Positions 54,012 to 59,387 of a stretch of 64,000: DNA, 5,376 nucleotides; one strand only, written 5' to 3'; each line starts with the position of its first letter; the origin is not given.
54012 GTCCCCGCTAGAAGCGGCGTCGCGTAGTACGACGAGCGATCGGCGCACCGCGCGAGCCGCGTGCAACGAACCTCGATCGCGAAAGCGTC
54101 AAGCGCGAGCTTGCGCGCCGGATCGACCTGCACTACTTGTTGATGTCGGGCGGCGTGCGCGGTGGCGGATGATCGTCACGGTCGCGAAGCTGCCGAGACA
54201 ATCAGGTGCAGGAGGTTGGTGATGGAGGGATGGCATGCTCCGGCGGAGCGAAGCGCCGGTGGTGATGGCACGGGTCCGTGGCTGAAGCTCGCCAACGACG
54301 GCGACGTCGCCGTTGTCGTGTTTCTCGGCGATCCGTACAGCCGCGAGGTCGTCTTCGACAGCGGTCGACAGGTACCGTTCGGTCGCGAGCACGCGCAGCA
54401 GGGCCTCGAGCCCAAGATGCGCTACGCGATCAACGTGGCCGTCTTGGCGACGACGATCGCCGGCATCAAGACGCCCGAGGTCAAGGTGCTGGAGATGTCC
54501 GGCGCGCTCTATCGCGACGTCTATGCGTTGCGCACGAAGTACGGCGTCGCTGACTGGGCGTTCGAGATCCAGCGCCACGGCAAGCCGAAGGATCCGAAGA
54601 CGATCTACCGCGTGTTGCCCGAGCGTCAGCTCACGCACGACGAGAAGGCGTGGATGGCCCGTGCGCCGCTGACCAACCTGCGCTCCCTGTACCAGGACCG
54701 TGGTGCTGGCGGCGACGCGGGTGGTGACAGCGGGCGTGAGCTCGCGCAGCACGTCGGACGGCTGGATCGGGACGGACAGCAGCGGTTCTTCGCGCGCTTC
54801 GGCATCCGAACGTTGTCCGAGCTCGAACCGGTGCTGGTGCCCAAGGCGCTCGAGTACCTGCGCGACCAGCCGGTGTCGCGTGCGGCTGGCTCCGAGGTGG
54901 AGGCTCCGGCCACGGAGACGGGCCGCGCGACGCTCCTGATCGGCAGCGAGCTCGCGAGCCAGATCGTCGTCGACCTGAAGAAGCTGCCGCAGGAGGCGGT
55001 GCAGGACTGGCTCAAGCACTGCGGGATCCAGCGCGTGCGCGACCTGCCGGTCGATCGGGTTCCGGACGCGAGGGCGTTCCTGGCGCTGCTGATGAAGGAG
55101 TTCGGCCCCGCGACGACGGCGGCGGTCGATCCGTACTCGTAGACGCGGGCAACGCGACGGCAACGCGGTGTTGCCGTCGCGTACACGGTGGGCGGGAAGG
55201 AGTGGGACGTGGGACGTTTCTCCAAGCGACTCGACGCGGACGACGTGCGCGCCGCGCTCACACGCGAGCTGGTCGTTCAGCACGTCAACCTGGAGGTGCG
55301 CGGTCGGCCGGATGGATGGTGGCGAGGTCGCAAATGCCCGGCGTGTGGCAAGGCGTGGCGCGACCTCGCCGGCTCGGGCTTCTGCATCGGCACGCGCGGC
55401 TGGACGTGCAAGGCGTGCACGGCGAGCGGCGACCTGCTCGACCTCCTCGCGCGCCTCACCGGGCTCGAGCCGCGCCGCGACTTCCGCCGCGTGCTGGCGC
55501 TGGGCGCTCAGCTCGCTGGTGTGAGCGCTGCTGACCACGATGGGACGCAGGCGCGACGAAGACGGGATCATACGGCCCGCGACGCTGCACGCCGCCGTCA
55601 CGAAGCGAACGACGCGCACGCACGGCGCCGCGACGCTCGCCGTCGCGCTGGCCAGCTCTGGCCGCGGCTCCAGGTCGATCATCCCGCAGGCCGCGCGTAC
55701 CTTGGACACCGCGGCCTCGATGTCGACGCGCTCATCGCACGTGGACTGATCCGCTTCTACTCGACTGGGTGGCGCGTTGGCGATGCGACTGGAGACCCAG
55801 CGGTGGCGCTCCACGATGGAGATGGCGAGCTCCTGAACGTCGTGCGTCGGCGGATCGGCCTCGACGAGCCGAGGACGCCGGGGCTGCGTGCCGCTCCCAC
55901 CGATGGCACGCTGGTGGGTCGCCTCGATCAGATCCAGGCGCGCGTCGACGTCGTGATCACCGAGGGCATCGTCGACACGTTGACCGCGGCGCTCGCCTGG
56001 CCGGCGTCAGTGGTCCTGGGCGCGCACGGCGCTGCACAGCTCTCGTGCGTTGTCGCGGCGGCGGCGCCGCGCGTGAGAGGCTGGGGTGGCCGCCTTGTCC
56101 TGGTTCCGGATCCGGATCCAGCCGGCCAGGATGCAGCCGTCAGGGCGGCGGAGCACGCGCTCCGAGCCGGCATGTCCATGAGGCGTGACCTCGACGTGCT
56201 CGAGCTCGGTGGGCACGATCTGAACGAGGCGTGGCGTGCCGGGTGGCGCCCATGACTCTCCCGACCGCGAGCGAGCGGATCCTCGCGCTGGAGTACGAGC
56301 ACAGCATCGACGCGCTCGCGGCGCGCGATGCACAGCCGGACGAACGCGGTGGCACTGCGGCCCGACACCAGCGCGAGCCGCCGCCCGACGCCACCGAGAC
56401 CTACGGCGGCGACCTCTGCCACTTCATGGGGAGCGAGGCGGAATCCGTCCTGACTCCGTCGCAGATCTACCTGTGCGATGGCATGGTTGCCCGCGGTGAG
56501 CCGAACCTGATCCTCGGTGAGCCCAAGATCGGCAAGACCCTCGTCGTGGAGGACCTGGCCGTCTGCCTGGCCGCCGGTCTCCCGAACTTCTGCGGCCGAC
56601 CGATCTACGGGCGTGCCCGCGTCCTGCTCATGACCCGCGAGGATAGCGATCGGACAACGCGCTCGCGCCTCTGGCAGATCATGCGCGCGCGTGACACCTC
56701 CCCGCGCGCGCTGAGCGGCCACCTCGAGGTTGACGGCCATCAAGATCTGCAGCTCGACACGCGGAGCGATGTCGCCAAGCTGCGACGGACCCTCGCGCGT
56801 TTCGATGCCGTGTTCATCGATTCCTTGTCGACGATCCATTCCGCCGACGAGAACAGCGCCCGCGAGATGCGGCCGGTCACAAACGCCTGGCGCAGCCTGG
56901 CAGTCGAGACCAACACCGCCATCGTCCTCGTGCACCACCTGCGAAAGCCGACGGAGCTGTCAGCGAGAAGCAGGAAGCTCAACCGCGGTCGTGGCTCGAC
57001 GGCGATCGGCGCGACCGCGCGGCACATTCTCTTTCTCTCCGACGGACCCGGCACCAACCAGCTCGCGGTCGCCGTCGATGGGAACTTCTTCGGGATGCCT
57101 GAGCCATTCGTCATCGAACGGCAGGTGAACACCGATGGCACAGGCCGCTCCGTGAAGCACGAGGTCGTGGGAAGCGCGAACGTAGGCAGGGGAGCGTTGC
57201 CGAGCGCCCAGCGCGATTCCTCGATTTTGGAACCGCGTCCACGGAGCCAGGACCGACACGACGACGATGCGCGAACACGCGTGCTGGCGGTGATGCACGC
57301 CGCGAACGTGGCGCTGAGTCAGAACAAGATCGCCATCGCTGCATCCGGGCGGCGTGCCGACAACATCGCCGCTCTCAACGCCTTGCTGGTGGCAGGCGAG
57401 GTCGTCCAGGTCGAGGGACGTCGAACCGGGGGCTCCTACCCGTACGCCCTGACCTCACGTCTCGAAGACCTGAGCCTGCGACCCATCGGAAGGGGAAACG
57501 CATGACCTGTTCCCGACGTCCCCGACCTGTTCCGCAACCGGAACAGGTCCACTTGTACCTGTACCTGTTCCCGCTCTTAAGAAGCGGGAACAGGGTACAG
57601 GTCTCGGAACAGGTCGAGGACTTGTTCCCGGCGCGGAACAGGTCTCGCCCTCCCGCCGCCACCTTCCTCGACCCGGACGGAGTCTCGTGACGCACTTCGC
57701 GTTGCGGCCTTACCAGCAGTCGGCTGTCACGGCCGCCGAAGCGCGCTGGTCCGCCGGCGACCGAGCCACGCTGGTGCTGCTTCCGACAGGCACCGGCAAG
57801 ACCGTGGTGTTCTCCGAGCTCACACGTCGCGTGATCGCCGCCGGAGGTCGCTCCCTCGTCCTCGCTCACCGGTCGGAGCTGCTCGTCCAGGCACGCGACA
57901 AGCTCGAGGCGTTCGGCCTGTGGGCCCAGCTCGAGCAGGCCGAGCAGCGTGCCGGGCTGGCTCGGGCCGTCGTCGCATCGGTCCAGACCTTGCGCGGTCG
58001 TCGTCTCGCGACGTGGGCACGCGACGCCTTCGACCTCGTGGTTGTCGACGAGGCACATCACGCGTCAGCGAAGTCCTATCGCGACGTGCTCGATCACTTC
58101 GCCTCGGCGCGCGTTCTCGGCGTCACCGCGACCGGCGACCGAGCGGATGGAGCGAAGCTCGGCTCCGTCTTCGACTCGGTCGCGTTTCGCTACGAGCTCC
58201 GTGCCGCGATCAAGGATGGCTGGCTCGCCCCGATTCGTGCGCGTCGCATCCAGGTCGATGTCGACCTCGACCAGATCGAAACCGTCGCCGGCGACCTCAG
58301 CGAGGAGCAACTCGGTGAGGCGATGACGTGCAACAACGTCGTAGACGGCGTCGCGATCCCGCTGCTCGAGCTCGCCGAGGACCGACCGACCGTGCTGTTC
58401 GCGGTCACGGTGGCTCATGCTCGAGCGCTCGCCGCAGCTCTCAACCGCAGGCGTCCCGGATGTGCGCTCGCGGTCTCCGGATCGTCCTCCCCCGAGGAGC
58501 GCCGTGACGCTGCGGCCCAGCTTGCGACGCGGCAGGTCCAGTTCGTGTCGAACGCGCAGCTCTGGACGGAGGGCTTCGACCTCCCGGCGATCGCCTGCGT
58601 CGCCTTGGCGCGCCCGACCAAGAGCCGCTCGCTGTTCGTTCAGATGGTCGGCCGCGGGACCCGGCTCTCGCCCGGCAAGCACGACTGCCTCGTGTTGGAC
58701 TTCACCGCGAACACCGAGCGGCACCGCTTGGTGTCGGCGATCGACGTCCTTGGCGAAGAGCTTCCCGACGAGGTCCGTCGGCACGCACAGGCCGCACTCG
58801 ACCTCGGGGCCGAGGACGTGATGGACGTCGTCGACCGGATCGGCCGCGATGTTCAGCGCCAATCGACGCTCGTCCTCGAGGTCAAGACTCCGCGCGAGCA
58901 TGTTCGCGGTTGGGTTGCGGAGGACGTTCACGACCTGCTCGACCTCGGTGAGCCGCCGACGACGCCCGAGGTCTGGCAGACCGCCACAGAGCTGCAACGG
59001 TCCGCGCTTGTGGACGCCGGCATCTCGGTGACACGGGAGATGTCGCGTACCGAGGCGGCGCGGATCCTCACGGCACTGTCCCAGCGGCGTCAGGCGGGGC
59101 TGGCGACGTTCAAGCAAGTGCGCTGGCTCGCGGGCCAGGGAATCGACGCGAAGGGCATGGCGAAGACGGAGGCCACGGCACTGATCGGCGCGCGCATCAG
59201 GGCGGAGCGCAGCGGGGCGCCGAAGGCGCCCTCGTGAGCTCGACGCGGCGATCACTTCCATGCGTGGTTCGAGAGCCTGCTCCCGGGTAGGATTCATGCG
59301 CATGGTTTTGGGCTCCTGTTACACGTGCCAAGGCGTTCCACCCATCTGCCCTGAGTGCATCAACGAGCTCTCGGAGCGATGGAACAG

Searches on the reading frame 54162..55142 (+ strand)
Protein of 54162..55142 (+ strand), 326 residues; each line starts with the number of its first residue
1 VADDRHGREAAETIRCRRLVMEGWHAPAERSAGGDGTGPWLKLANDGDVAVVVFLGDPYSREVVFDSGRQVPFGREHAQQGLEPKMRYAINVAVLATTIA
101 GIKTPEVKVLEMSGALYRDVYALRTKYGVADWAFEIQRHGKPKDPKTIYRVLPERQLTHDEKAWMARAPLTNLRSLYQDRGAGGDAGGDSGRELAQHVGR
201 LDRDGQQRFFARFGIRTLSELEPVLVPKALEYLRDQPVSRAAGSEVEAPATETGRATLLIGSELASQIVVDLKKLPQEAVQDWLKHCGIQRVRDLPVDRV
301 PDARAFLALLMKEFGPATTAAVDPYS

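Call 3: search_protein_families(library=pfam, proteins=[window:54162-55142:+], max_evalue=0.1)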
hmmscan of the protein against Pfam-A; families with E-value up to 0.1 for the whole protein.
window:54162-55142:+ (326 aa): 0 families

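Call 9: search_protein_families(library=ncbifam, proteins=[window:54162-55142:+], max_evalue=0.1)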
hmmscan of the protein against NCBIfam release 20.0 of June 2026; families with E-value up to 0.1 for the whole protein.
window:54162-55142:+ (326 aa): 0 families

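Call 10: search_protein_families(library=phrogs, proteins=[window:54162-55142:+], max_evalue=0.01)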
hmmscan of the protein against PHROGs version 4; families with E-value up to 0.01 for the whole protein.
window:54162-55142:+ (326 aa): 1 family
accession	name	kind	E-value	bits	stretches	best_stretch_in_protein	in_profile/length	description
phrog_14578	-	DNA, RNA and nucleotide metabolism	1.3e-05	26.2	1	104-163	92-152/206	single strand DNA binding protein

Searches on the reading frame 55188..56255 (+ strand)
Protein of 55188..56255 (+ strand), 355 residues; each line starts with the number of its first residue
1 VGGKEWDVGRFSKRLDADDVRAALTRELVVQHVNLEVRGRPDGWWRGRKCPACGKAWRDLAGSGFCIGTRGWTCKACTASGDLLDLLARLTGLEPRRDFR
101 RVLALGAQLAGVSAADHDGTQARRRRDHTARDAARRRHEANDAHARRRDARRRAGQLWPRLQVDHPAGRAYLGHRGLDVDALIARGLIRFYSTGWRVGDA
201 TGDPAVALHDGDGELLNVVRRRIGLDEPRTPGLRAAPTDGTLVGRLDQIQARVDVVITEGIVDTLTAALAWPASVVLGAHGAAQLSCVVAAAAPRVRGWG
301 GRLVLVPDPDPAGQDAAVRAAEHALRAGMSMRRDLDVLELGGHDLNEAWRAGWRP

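Call 3: search_protein_families(library=pfam, proteins=[window:55188-56255:+], max_evalue=0.1)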
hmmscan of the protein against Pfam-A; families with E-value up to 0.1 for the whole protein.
window:55188-56255:+ (355 aa): 3 families
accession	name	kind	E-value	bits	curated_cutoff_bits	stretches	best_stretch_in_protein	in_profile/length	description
PF13362.12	Toprim_3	-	7.2e-06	26.8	27.2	1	255-351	2-91/95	Toprim domain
PF13155.12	Toprim_2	-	0.0013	19.5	22.1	1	256-347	1-86/88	Toprim-like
PF23137.1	HVO_0758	-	0.073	13.3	27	0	35-60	30-55/55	HVO_0758 mu-protein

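Call 10: search_protein_families(library=phrogs, proteins=[window:55188-56255:+], max_evalue=0.01)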
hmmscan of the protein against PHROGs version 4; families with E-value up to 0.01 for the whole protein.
window:55188-56255:+ (355 aa): 6 families
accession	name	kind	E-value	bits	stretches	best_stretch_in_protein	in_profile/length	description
phrog_510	-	DNA, RNA and nucleotide metabolism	9.2e-11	42.1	1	48-350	46-346/667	DNA primase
phrog_47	-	DNA, RNA and nucleotide metabolism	3e-08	33.7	1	28-353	33-326/947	DNA primase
phrog_2249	-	DNA, RNA and nucleotide metabolism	0.00011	22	1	70-218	38-173/802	DNA primase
phrog_239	-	DNA, RNA and nucleotide metabolism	0.00062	19.8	1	49-352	44-299/801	DNA primase/helicase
phrog_6088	-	DNA, RNA and nucleotide metabolism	0.0056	16.1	1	98-351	123-281/772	DNA primase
phrog_360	-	DNA, RNA and nucleotide metabolism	0.0069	17.5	0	69-149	50-127/133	DNA primase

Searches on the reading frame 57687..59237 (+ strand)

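Call 3: search_protein_families(library=pfam, proteins=[window:57687-59237:+], max_evalue=0.1)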
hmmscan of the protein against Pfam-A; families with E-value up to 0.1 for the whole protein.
window:57687-59237:+ (516 aa): 10 families
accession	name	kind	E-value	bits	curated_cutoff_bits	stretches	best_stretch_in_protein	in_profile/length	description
PF04851.21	ResIII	-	1.4e-28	100.3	22.5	1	4-149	2-161/164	Type III restriction enzyme, res subunit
PF00270.35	DEAD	-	3.1e-10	40.5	26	1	7-149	1-159/167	DEAD/DEAH box helicase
PF00271.37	Helicase_C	-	7.4e-09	36.3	23.5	1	227-327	10-109/110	Helicase conserved C-terminal domain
PF18766.7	SWI2_SNF2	-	1.9e-08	34.7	26.7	1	9-203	1-210/221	SWI2/SNF2 ATPase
PF13604.12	AAA_30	-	1.1e-07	32.2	27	1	15-161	8-136/191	AAA domain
PF13401.12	AAA_22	-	9.6e-05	23.2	27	1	33-136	13-106/130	AAA domain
PF09848.15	SLFN-g3_helicase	-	0.0015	18.4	24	1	34-130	10-95/354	Schlafen group 3, DNA/RNA helicase domain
PF07652.20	Flavi_DEAD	-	0.0018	18.7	21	1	28-130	7-111/148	Flavivirus DEAD domain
PF13191.12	AAA_16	-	0.01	16.8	32.6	1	7-128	5-146/167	AAA ATPase domain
PF13086.12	AAA_11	-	0.055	13.7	27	0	95-127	196-226/257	AAA domain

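Call 4: search_protein_families(library=padloc, proteins=[window:57687-59237:+], max_evalue=0.1)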
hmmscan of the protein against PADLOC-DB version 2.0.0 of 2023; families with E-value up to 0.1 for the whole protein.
window:57687-59237:+ (516 aa): 16 families
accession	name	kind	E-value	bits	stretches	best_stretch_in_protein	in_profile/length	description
PDLC03659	mREase_IV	-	8.3e-39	131.1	1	23-342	237-568/945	Type IV methyl-directed restriction enzyme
PDLC03049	REase_I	-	1.6e-26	90.6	2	7-205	169-378/807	Type I restriction enzyme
PDLC03658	mREase_IV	-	3.3e-24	82.7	1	20-349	238-567/953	Type IV methyl-directed restriction enzyme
PDLC03047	REase_I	-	2.5e-21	73.2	2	5-211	343-561/1107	Type I restriction enzyme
PDLC02707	PbeA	-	4e-19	66.6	2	3-190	250-457/672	PbeA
PDLC02704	PbeA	-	2.2e-17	60.8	2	4-193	253-465/682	PbeA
PDLC03042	REase_I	-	4.6e-11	38.8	1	1-330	440-833/1170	Type I restriction enzyme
PDLC03597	REase_MTase_IIG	-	3.4e-08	29.5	2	282-333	550-601/1646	Type IIG restriction enzyme-methyltransferase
PDLC02706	PbeA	-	8.5e-07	25.9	1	116-181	397-469/722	PbeA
PDLC03051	REase_MTase_I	-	1.5e-06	23.6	1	283-333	556-606/1591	Type I restriction enzyme-methyltransferase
PDLC02872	DpdF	-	3.7e-05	20.4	2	10-48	162-198/859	DpdF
PDLC03648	REase_III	-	0.00061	16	1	92-332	109-359/871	Type III restriction enzyme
PDLC02867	DpdF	-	0.0019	14.6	1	8-68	139-197/855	DpdF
PDLC03040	REase_I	-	0.0044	12.8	1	283-341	624-681/1029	Type I restriction enzyme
PDLC03802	RTasHel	-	0.011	12.6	0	25-52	18-45/675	DRT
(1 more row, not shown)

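Call 9: search_protein_families(library=ncbifam, proteins=[window:57687-59237:+], max_evalue=0.1)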
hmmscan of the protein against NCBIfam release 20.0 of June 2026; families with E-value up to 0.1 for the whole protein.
window:57687-59237:+ (516 aa): 18 families
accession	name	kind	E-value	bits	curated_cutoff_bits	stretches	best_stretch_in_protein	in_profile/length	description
NF053632.1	heli_RadD_YejH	equivalog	2.4e-54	184.6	720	1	4-343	1-358/573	DNA repair helicase RadD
NF046051.1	restrict_EcoAI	equivalog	1e-36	126.6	550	1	4-345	156-534/768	EcoAI/FtnUII family type I restriction enzme subunit R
NF008521.0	PRK11448.1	equivalog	3.3e-21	75.1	729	2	3-181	411-621/1123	type I restriction-modification system endonuclease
TIGR04095.1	dnd_restrict_1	equivalog_domain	5.1e-16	58.7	600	2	3-196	6-218/451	DNA phosphorothioation system restriction enzyme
NF045503.1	repair_heli_XPB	equivalog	2.3e-12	46.3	610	1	3-301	181-481/548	DNA repair helicase XPB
NF010337.0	PRK13766.1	equivalog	9.3e-08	30.6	610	1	7-149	18-172/781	Hef nuclease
NF004067.0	PRK05580.1-4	equivalog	7e-05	21.4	763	1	4-130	203-334/737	primosomal protein N'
NF004069.0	PRK05580.2-1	equivalog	0.0004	18.9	767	1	25-131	126-239/612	primosomal protein N'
NF042913.1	CyRepA1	equivalog_domain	0.00041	19.4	200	1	33-123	10-94/595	plasmid replication protein, CyRepA1 family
NF041063.1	DpdF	equivalog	0.00054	18.7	550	0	10-45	145-178/813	protein DpdF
TIGR00603.1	rad25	subfamily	0.0014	16.9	328.7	1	104-154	366-417/734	DNA repair helicase rad25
TIGR00595.1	priA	equivalog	0.0045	15.6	230.35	1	34-132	6-111/509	replication restart helicase PriA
NF008744.0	PRK11776.1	equivalog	0.0068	15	524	1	225-359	235-365/460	ATP-dependent RNA helicase DbpA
NF006799.0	PRK09302.1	equivalog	0.011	14.4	408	0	30-61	278-309/515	circadian clock protein KaiC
NF004066.1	PRK05580.1-3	equivalog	0.011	14.1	813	1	5-131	252-384/788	primosomal protein N'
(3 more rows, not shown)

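Call 10: search_protein_families(library=phrogs, proteins=[window:57687-59237:+], max_evalue=0.01)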
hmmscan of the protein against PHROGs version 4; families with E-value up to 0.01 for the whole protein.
window:57687-59237:+ (516 aa): 9 families
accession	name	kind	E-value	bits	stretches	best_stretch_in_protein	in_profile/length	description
phrog_16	-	DNA, RNA and nucleotide metabolism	4.9e-85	287.5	1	2-356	269-613/986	DNA helicase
phrog_16694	-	unknown function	4.1e-26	92.2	2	4-196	273-497/1010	-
phrog_9690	-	DNA, RNA and nucleotide metabolism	2.7e-14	53.9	1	115-342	41-271/306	DNA helicase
phrog_16259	-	DNA, RNA and nucleotide metabolism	2.6e-09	37.8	1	4-132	116-242/330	DNA helicase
phrog_25411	-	unknown function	4.6e-05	23.2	1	23-61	228-266/627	-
phrog_62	-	DNA, RNA and nucleotide metabolism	5.3e-05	21.8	1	3-149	694-848/1881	DNA helicase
phrog_34481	-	unknown function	0.0019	19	1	8-80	33-105/132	-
phrog_2488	-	DNA, RNA and nucleotide metabolism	0.0021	17.9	0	6-72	19-90/579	DNA helicase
phrog_32711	-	unknown function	0.0051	15.7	0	92-332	194-444/956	-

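Call 59: search_protein_families(library=pfam, proteins=[L090:6750-7670:+, L090:3556-4641:+], max_evalue=0.001)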
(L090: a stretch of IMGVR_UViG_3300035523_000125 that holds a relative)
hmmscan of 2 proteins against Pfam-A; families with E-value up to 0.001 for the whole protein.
L090:6750-7670:+ (306 aa): 3 families
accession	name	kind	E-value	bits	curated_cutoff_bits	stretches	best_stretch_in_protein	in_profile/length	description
PF00665.32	rve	-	8.2e-21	74.6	32.6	1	119-214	4-102/102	Integrase core domain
PF13683.12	rve_3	-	1.2e-16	60.6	26.5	1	203-268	2-67/67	Integrase core domain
PF13610.12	DDE_Tnp_IS240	-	8.4e-05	23.2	27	1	122-249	3-128/139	DDE domain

L090:3556-4641:+ (361 aa): 7 families
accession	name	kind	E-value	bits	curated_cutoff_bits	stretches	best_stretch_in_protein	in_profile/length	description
PF00158.32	Sigma54_activat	-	2.7e-66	222.9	20.2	1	18-184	1-167/168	Sigma-54 interaction domain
PF14532.12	Sigma54_activ_2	-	1e-22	81.3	25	1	19-189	1-138/138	Sigma-54 interaction domain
PF25601.1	AAA_lid_14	-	4.9e-14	52.4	27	1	190-262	1-73/87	AAA+ ATPase lid domain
PF07728.20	AAA_5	-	1.9e-07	31.6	22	1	41-160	1-123/139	AAA domain (dynein-related subfamily)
PF00004.35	AAA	-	4.8e-06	27.5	21.2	1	42-166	1-116/131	ATPase family associated with various cellular activities (AAA)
PF01078.27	Mg_chelatase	-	1.1e-05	25.4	20.3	0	97-159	93-157/207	Magnesium chelatase, subunit ChlI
PF00493.29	MCM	-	3.1e-05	23.6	23.3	1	36-159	54-172/224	MCM P-loop domain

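Call 105: search_protein_families(library=padloc, proteins=[P0016, P0019, P0023, P0024], max_evalue=0.001)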
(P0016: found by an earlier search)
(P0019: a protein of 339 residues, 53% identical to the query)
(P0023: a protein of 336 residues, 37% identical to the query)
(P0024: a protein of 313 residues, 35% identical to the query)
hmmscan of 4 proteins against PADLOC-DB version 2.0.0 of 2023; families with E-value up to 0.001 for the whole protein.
P0016 (341 aa): 3 families
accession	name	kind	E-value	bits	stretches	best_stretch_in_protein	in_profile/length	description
PDLC02589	DrmC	-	0.00016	18.9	1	82-126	204-249/264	DrmC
PDLC02616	DrmC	-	0.00019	19.1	1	81-120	164-205/224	DrmC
PDLC02606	DrmC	-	0.00083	17.1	0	72-116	113-159/182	DrmC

P0019 (339 aa): 9 families
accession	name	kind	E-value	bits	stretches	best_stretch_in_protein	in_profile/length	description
PDLC02599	DrmC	-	2.6e-05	21.3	1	42-117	45-122/387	DrmC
PDLC02588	DrmC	-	2.9e-05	21.9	1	81-121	192-234/256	DrmC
PDLC02606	DrmC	-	7.2e-05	20.6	1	73-130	114-173/182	DrmC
PDLC02589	DrmC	-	0.00029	18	1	81-129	203-252/264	DrmC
PDLC02587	DrmC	-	0.00052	17.1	1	81-127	204-252/267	DrmC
PDLC02612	DrmC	-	0.00063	17.3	1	83-125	175-219/235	DrmC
PDLC02607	DrmC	-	0.00068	17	0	81-124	202-247/265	DrmC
PDLC02585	DrmC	-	0.00086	16.9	0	76-129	188-243/253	DrmC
PDLC02614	DrmC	-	0.00095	17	0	76-130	95-150/153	DrmC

P0023 (336 aa): 9 families
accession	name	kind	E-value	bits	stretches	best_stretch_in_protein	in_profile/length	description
PDLC02614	DrmC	-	4.9e-07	27.7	1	80-131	99-151/153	DrmC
PDLC02589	DrmC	-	1.3e-05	22.5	1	82-130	204-253/264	DrmC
PDLC02588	DrmC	-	2e-05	22.4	1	82-134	193-247/256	DrmC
PDLC02606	DrmC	-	2.7e-05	22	1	71-135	112-178/182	DrmC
PDLC03922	MkoB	-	3.4e-05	21.3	1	79-140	543-594/610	-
PDLC02595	DrmC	-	0.00011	20.1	1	81-135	208-263/269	DrmC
PDLC02599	DrmC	-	0.00049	17.2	1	43-116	46-120/387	DrmC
PDLC02585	DrmC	-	0.00082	17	0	82-131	194-245/253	DrmC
PDLC03829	ZacB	-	0.00085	16.3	0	64-126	293-346/586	-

P0024 (313 aa): 3 families
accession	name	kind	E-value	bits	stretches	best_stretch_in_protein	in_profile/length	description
PDLC02599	DrmC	-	1.2e-05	22.4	1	15-106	41-131/387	DrmC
PDLC03829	ZacB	-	1.3e-05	22.2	1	43-123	293-365/586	-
PDLC02614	DrmC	-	4.6e-05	21.3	1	57-108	99-151/153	DrmC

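Call 106: search_protein_families(library=pfam, proteins=[P0016, P0019, P0023, P0024], max_evalue=0.001)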
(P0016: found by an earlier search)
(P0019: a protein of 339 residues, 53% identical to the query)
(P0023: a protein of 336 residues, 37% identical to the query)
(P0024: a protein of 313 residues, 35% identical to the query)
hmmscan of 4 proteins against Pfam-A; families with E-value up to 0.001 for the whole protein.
P0016 (341 aa): 0 families

P0019 (339 aa): 2 families
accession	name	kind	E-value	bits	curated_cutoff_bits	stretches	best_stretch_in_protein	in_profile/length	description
PF13091.12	PLDc_2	-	6.2e-06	26.5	27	1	61-129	56-130/132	PLD-like domain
PF09565.16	RE_NgoFVII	-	8.1e-05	22.4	23.8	0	75-134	86-152/162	NgoFVII restriction endonuclease N-terminal PLD domain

P0023 (336 aa): 1 family
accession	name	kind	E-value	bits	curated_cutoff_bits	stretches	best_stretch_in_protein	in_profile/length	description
PF13091.12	PLDc_2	-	6e-06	26.6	27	1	67-121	62-122/132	PLD-like domain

P0024 (313 aa): 1 family
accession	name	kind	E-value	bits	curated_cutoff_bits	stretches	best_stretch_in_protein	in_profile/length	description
PF13091.12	PLDc_2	-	6.6e-06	26.4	27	1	46-97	64-120/132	PLD-like domain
